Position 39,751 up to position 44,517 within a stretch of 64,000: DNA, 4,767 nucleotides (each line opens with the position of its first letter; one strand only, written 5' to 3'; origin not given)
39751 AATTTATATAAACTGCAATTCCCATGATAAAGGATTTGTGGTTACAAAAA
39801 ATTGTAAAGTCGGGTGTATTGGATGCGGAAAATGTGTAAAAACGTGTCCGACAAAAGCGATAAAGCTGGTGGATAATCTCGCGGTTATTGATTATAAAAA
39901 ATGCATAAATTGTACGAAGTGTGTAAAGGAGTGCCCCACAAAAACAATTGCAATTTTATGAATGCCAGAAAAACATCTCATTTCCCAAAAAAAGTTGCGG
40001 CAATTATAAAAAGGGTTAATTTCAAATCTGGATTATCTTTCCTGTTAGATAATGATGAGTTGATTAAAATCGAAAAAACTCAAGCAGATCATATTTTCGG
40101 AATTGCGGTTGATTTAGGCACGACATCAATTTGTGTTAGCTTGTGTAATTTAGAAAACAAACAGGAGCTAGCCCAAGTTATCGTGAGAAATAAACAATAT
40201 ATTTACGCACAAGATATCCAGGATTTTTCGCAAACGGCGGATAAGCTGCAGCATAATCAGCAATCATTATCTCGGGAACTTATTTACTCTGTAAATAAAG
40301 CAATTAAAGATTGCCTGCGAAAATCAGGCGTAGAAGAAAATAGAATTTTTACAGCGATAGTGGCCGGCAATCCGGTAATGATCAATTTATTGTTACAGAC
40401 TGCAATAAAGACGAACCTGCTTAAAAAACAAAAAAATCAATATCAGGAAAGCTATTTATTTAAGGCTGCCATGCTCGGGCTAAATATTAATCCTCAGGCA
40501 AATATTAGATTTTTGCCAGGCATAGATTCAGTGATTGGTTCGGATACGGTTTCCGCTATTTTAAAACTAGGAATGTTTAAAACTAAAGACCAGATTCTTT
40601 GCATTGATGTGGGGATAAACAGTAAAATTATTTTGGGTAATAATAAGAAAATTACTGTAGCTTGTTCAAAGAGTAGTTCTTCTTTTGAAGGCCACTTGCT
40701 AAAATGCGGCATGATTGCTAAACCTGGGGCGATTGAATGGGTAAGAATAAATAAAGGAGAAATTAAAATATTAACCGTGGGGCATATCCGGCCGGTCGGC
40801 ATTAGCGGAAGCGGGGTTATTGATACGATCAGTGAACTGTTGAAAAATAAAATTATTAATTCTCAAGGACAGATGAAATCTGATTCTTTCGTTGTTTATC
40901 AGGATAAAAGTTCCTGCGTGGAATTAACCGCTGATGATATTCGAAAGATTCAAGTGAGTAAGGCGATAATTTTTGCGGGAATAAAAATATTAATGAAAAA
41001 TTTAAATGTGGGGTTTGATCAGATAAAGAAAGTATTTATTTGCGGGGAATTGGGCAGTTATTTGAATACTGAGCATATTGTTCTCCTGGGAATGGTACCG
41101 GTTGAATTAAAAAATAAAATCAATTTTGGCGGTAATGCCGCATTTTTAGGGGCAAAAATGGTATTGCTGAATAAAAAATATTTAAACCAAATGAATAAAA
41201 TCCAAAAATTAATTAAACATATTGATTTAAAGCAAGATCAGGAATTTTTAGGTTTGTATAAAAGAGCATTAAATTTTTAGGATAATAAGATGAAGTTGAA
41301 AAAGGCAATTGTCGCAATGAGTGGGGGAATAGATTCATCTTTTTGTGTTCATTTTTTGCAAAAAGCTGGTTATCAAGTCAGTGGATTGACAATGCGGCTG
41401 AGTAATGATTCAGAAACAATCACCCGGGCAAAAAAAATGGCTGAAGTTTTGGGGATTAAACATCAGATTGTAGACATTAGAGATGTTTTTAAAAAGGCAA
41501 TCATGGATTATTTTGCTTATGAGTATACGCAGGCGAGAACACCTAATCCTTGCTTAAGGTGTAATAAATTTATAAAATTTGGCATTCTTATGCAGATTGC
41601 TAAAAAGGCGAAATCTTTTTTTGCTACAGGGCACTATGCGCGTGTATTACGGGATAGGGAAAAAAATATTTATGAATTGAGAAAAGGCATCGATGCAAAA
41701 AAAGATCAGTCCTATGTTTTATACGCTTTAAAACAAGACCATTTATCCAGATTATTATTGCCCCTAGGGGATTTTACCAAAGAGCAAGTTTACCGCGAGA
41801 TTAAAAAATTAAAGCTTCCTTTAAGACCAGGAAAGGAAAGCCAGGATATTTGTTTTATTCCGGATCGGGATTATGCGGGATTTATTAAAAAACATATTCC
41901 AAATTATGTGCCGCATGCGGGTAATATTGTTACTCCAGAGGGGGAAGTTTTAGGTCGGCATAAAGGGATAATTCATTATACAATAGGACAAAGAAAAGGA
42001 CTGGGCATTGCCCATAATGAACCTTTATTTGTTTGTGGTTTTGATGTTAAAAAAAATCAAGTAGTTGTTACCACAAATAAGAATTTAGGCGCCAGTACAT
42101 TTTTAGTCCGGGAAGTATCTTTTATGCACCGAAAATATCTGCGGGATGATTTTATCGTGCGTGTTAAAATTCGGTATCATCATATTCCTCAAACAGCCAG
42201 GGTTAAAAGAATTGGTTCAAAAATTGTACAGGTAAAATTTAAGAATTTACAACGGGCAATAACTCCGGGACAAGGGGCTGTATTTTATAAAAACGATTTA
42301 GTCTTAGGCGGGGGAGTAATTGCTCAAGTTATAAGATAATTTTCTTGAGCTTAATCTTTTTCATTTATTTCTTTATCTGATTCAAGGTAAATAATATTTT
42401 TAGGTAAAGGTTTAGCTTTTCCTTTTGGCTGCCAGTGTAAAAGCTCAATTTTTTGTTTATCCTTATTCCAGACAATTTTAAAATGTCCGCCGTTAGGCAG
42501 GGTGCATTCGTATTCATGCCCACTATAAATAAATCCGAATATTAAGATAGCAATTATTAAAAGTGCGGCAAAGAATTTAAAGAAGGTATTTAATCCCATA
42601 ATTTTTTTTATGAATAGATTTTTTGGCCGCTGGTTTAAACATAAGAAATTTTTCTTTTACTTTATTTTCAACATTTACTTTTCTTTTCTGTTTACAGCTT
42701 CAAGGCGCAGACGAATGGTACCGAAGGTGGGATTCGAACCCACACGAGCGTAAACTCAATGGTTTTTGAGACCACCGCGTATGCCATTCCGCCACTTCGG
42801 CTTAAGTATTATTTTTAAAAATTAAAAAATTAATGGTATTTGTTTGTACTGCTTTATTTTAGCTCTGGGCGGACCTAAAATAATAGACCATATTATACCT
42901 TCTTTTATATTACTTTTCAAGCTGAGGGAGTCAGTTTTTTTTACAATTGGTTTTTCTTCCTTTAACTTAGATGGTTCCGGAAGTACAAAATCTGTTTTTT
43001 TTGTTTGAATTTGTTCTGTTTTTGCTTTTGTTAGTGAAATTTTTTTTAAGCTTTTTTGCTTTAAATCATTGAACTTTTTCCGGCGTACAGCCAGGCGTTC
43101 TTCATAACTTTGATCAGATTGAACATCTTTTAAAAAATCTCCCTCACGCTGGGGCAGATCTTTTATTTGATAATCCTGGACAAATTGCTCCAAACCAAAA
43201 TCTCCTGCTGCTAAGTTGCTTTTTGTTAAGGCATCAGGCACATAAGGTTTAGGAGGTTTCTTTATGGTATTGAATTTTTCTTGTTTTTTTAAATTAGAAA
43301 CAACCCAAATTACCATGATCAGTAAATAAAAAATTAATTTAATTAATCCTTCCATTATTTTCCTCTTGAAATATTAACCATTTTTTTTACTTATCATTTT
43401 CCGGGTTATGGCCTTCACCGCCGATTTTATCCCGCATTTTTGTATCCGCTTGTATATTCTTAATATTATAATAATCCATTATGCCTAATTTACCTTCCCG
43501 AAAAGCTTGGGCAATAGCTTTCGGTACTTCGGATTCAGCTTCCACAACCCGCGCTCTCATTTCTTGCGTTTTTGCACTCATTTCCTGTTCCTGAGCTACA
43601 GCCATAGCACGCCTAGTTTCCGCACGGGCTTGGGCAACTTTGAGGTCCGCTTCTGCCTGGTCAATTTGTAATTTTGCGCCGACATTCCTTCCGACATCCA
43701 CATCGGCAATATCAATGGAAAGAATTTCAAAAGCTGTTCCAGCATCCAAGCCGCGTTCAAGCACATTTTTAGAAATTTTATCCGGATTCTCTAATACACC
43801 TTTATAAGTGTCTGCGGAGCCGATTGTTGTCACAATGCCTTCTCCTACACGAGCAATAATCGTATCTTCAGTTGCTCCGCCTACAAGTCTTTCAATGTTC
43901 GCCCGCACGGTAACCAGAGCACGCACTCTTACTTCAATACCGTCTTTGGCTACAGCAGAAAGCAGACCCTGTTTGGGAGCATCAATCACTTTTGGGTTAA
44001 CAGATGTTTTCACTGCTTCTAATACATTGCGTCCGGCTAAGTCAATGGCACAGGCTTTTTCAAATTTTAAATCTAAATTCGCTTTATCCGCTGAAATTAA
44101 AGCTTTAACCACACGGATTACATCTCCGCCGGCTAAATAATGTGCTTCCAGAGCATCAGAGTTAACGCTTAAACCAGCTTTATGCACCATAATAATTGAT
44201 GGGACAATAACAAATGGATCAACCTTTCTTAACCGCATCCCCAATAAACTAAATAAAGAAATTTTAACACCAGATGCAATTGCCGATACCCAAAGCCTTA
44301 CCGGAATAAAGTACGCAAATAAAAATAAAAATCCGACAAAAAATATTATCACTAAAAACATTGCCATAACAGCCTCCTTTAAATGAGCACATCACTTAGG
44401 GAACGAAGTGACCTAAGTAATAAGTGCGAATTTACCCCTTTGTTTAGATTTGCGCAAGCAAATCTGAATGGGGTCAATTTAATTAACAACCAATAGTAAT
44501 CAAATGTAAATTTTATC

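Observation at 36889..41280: rnfC-rnfD-rnfB without rnfG/E/A, coupled to a RACo-like ASKHA ATPase gene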

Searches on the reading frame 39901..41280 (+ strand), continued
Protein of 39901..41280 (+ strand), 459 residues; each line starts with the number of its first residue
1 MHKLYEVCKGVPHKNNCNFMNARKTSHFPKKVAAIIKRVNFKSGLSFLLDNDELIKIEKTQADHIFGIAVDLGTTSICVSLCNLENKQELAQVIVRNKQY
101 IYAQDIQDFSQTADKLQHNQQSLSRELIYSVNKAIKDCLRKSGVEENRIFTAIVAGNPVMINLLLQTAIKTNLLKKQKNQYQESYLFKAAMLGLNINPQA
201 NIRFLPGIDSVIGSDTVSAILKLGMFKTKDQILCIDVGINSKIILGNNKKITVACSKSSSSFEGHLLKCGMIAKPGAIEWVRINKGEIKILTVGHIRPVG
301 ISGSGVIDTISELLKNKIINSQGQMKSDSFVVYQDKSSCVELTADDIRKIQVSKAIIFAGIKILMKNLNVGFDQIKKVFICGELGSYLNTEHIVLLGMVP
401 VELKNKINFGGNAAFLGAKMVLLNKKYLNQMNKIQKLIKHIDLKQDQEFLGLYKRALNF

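Call 31: search_solved_structures(query=window:39958-41277:+, show_alignments=2, max_evalue=0.01)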
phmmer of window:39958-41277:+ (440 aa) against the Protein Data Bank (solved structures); distinct sequences matched with E-value up to 0.01: 3.
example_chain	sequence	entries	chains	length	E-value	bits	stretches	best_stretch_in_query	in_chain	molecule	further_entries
4c1n_I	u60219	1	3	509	9.8e-52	179.3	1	15-431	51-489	IRON-SULFUR CLUSTER BINDING PROTEIN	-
4c1n_K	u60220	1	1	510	9.9e-52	179.3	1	15-431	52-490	IRON-SULFUR CLUSTER BINDING PROTEIN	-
3zyy_X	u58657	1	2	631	2.3e-51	178.1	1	15-431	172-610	IRON-SULFUR CLUSTER BINDING PROTEIN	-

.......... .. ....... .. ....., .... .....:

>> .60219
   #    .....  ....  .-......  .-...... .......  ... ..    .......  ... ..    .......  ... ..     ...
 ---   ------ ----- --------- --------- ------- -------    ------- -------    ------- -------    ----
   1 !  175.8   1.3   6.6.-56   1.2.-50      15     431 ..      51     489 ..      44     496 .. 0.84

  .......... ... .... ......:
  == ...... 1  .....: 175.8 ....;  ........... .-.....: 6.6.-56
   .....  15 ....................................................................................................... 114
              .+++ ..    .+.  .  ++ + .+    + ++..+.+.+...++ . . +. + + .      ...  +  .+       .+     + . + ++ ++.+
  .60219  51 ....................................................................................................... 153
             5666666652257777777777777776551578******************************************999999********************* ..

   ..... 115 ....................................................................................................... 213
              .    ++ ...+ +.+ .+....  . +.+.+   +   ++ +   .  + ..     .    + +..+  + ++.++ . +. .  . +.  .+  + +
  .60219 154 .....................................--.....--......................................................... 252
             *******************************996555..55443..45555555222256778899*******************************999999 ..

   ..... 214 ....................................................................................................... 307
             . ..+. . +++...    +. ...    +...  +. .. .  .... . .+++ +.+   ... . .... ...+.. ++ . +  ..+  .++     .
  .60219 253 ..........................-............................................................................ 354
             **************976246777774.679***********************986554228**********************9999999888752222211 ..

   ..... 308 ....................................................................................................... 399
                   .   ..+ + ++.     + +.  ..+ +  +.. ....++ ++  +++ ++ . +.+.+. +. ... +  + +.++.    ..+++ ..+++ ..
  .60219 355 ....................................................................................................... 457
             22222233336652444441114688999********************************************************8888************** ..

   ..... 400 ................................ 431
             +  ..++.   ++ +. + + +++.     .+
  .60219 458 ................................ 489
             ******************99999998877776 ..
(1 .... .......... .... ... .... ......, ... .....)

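Call 80: predict_structure(alignment_id=A2)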
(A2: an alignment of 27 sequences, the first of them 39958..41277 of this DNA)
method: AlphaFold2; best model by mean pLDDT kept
length: 440 residues; sequences in the alignment: 27
mean_pLDDT: 88.0   pTM: 0.88
mean pLDDT of the five models: 88.0, 87.8, 87.6, 87.5, 87.0
residues with pLDDT >= 90: 286; 70-90: 111; 50-70: 23; < 50: 20
segments of 3 or more residues with pLDDT < 50: 1-12, 153-160
pLDDT, mean of each block of 10 residues (from residue 1): 31 70 89 87 84 94 93 92 75 65 90 97 94 93 79 47 74 95 91 91 96 94 95 89 85 92 93 94 95 95 92 93 94 95 97 98 87 94 96 94 91 91 90 95
secondary structure, 60 per line:
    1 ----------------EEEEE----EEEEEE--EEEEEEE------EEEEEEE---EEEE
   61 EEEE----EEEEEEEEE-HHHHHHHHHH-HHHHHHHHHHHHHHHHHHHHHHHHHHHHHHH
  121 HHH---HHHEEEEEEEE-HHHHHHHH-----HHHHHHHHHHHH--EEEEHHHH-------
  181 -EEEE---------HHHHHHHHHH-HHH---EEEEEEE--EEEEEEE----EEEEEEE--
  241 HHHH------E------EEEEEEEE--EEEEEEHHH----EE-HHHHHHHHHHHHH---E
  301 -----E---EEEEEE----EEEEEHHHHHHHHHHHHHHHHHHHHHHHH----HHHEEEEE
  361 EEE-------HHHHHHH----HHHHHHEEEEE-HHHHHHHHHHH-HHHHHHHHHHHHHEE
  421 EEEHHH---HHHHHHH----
elements in order: E17-21 E26-31 E34-40 E47-53 E57-64 E69-77 H79-88 H90-123 E130-137 H139-146 H152-163 E166-169 H170-173 E182-185 H195-204 E212-218 E221-227 E232-238 H241-244 E258-265 E268-273 H284-296 E310-315 E320-324 H325-348 E356-363 H371-377 H382-387 E388-392 H394-404 H406-418 E419-423 H430-436

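Call 83: fold_search(model_id=the predicted structure, library=pdb)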
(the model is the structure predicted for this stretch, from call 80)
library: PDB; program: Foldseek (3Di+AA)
matches with E <= 10: 1496; with E <= 0.001: 618
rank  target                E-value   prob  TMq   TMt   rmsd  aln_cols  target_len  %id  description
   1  3zyy_X                8.5e-38  1.00  0.89  0.63   2.2       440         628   27  Reductive activator for corrinoid,iron-sulfur protein (released 2012-04-04)
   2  3zyy_Y                2.7e-37  1.00  0.89  0.76   2.2       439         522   27  Reductive activator for corrinoid,iron-sulfur protein (released 2012-04-04)
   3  4c1n_K                6.3e-36  1.00  0.77  0.68   4.6       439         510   27  Corrinoid protein reactivation complex with activator (released 2014-08-13)
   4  4c1n_I                2.9e-35  1.00  0.75  0.66   5.1       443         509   27  Corrinoid protein reactivation complex with activator (released 2014-08-13)
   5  6k78_D                2.0e-08  1.00  0.38  0.40  15.0       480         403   14  Glycerol kinase form Thermococcus kodakarensis, complex structure with substrate. (released 2020-06-10)
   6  5ya2_A                2.6e-08  1.00  0.38  0.35  15.6       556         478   10  Crystal structure of LsrK-HPr complex with ADP (released 2018-07-11)
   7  2hoe                  2.9e-08  1.00  0.34  0.40  13.3       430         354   11  Crystal structure of N-acetylglucosamine kinase (TM1224) from Thermotoga maritima at 2.46 A resolution (released 2006-08-15)
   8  6k78_C                5.6e-08  1.00  0.36  0.33  16.0       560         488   12  Glycerol kinase form Thermococcus kodakarensis, complex structure with substrate. (released 2020-06-10)
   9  5ya0_A                6.6e-08  1.00  0.38  0.36  14.2       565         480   10  Crystal structure of LsrK and HPr complex (released 2018-07-11)
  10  5obw                  7.3e-08  1.00  0.33  0.38  13.7       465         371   11  Mycoplasma genitalium DnaK-NBD in complex with ATP (released 2018-05-09)
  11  5obx                  7.7e-08  1.00  0.34  0.39  11.8       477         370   11  Mycoplasma genitalium DnaK-NBD (released 2018-05-09)
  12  2zf5_O                8.6e-08  1.00  0.36  0.33  15.8       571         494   12  Crystal Structure of highly thermostable glycerol kinase from a hyperthermophilic archaeon (released 2008-05-06)
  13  6w6e_I                8.6e-08  1.00  0.32  0.38  14.0       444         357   12  The Mycobacterium tuberculosis ClpB disaggregase hexamer structure with a locally refined ClpB middle domain and a Dna (released 2021-05-26)
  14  5obu                  9.6e-08  1.00  0.34  0.30  11.8       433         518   12  Mycoplasma genitalium DnaK deletion mutant lacking SBDalpha in complex with AMPPNP. (released 2018-05-09)
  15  3flc_X                1.3e-07  1.00  0.34  0.31  16.2       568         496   10  Crystal structure of the His-tagged H232R mutant of glycerol kinase from Enterococcus casseliflavus with glycerol (released 2009-01-20)
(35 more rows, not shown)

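Call 87: find_encoding_contigs(protein=P0027, flank=10000, max_places=1)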
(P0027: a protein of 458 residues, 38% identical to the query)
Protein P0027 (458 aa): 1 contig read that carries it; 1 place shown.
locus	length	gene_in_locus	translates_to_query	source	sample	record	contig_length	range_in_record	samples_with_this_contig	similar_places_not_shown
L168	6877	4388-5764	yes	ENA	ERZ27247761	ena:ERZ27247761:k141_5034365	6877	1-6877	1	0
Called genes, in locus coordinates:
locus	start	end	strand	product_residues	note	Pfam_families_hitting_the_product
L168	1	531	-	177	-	?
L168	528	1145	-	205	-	PF02154:FliM (weak), PF13690:CheX (faint), PF04509:CheC (weak)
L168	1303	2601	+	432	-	PF13375:RnfC_N, PF01512:Complex1_51K, PF10531:SLBB (weak), PF13187:Fer4_9 (faint), PF00037:Fer4 (faint), PF12797:Fer4_2 (faint), PF12837:Fer4_6 (faint), PF12838:Fer4_7 (weak), +1 more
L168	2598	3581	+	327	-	PF03116:NQR2_RnfD_RnfE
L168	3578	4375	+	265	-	PF04060:FeS, PF12838:Fer4_7 (weak), PF13187:Fer4_9 (weak), PF14697:Fer4_21 (weak), PF12837:Fer4_6 (weak), PF14697:Fer4_21, PF12838:Fer4_7, PF13187:Fer4_9, +7 more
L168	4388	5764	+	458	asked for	PF17651:Raco_middle, PF14574:RACo_C_ter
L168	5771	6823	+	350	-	PF00733:Asn_synthase (weak), PF02540:NAD_synthase, PF03054:tRNA_Me_trans, PF06508:QueC (weak), PF24167:DUF7411, PF20259:tRNA_Me_trans_M, PF20258:tRNA_Me_trans_C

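Call 88: find_encoding_contigs(protein=P0020, flank=10000, max_places=1)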
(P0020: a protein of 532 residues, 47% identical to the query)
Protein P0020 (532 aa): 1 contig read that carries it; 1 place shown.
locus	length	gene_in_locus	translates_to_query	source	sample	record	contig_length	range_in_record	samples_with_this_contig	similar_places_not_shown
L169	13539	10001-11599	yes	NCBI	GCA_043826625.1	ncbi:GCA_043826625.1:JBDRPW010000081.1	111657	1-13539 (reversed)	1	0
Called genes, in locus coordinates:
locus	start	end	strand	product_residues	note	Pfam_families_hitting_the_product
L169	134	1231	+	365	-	PF01924:HypD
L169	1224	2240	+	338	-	PF00586:AIRS, PF02769:AIRS_C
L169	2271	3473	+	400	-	PF01837:HcyBio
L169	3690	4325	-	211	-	PF13690:CheX (faint), PF04509:CheC (weak)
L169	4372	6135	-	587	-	PF01590:GAF, PF13185:GAF_2, PF01590:GAF (weak), PF13185:GAF_2, PF13492:GAF_3, PF13487:HD_5, PF01966:HD, PF13487:HD_5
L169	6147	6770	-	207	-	PF13690:CheX (faint), PF04509:CheC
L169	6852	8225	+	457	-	PF13375:RnfC_N, PF25160:LdpA_Fe-S-bd (faint), PF01512:Complex1_51K, PF10531:SLBB, PF13237:Fer4_10, PF12838:Fer4_7, PF13183:Fer4_8 (weak), PF13187:Fer4_9 (weak), +2 more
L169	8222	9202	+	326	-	PF03116:NQR2_RnfD_RnfE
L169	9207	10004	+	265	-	PF04060:FeS, PF12838:Fer4_7 (weak), PF13187:Fer4_9 (weak), PF14697:Fer4_21 (weak), PF13237:Fer4_10, PF14697:Fer4_21, PF12838:Fer4_7, PF13187:Fer4_9, +7 more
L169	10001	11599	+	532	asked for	PF00111:Fer2, PF17651:Raco_middle, PF14574:RACo_C_ter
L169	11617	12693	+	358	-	PF03054:tRNA_Me_trans, PF06508:QueC (faint), PF24167:DUF7411 (weak), PF20259:tRNA_Me_trans_M, PF20258:tRNA_Me_trans_C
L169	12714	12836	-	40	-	-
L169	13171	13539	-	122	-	PF04191:PEMT (faint)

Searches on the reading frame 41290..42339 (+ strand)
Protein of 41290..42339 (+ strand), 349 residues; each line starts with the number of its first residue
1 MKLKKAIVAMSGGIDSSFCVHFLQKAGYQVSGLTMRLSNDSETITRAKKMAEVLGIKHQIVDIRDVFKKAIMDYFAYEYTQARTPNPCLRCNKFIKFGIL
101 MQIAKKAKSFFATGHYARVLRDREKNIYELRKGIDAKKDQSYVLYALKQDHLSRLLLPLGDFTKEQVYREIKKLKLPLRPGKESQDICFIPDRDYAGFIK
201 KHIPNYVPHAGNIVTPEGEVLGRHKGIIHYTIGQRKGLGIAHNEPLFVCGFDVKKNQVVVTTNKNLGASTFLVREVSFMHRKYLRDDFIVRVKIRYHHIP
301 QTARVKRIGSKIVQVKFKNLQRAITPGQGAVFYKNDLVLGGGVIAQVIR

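Call 4: search_protein_families(library=pfam, proteins=[window:41290-42339:+], max_evalue=0.01)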
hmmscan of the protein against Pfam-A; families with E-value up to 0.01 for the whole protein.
window:41290-42339:+ (349 aa): 9 families
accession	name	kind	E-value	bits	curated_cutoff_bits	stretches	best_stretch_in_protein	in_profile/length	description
PF03054.22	tRNA_Me_trans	-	4.2e-56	190.2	20.6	1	5-191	2-201/202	tRNA methyl transferase HUP domain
PF20259.3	tRNA_Me_trans_M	-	1.7e-20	72.7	27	1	198-261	3-65/66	tRNA methyl transferase PRC-barrel domain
PF20258.4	tRNA_Me_trans_C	-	2.1e-18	66.9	20.6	1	270-344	3-77/77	Aminomethyltransferase beta-barrel domain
PF02540.23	NAD_synthase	-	1.8e-09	37.6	21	1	3-109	18-122/242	NAD synthase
PF06508.19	QueC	-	1.8e-08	34.6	22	1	5-64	1-61/210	Queuosine biosynthesis protein QueC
PF00764.25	Arginosuc_synth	-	3.5e-07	30.9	27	1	5-71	1-69/162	Arginosuccinate synthase N-terminal HUP domain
PF24167.1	DUF7411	-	2.4e-05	24.4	28.7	1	5-72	2-68/194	Family of unknown function (DUF7411)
PF01507.26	PAPS_reduct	-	0.0005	20.6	22.5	1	6-179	2-157/175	Phosphoadenosine phosphosulfate reductase domain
PF00733.27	Asn_synthase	-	0.0008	19.6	21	1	9-63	23-79/354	Asparagine synthase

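Call 5: search_protein_families(library=ncbifam, proteins=[window:41290-42339:+], max_evalue=0.01)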
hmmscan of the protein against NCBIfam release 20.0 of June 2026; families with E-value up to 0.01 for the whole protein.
window:41290-42339:+ (349 aa): 21 families
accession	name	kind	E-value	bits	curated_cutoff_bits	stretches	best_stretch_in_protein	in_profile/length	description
NF001138.1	PRK00143.1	equivalog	1e-112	376.5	284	1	6-344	2-345/345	tRNA 2-thiouridine(34) synthase MnmA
TIGR00420.1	trmU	equivalog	7e-97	324.4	236.95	1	4-344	1-351/351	tRNA 2-thiouridine(34) synthase MnmA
NF011258.0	PRK14664.1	equivalog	1.5e-78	264.4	680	1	4-346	6-347/362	tRNA 2-thiouridine(34) synthase MnmA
NF011259.0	PRK14665.1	equivalog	1.8e-70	237.7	364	1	4-345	6-359/360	tRNA 2-thiouridine(34) synthase MnmA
NF010587.0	PRK13980.1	equivalog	6.8e-10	38.6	255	1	3-92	31-121/267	NAD+ synthase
NF010392.0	PRK13820.1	equivalog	1.7e-08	33.9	512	1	4-72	3-74/395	argininosuccinate synthase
TIGR00364.1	TIGR00364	equivalog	1.9e-08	34.1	150.3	1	6-64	1-60/201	7-cyano-7-deazaguanine synthase QueC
NF003385.0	PRK04527.1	equivalog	2.1e-08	33.2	603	1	3-96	3-98/401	argininosuccinate synthase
TIGR00552.1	nadE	equivalog_domain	9.6e-08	31.5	63.65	1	3-71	22-94/251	NAD(+) synthase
NF049949.1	tRNAsynTtuAPyrococ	equivalog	4.6e-07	29.3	450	1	4-73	48-120/292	tRNA-5-methyluridine(54) 2-sulfurtransferase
NF010588.0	PRK13981.1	equivalog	9.4e-07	27.6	479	1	3-109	285-393/546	NAD+ synthase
TIGR00032.1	argG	equivalog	1.2e-06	28.1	268.2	1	5-70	1-67/394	argininosuccinate synthase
NF001770.0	PRK00509.1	equivalog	1.6e-06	27.5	334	1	2-69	3-71/401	argininosuccinate synthase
NF002048.0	PRK00876.1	subfamily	2.2e-06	26.7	313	1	3-68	37-105/330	NAD(+) synthase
TIGR00268.2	TIGR00268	equivalog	4.4e-06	26.2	150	1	2-71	12-84/259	ATP-dependent sacrificial sulfur transferase LarE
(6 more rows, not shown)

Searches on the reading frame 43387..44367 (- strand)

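Call 82: search_protein_families(library=pfam, proteins=[window:43387-44367:-], max_evalue=0.001)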
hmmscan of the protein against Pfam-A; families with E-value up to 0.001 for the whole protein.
window:43387-44367:- (326 aa): 1 family
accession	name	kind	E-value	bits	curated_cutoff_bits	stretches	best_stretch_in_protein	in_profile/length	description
PF12127.13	FloA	-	3.3e-158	526.2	34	1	5-317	3-312/314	Flotillin-like protein FloA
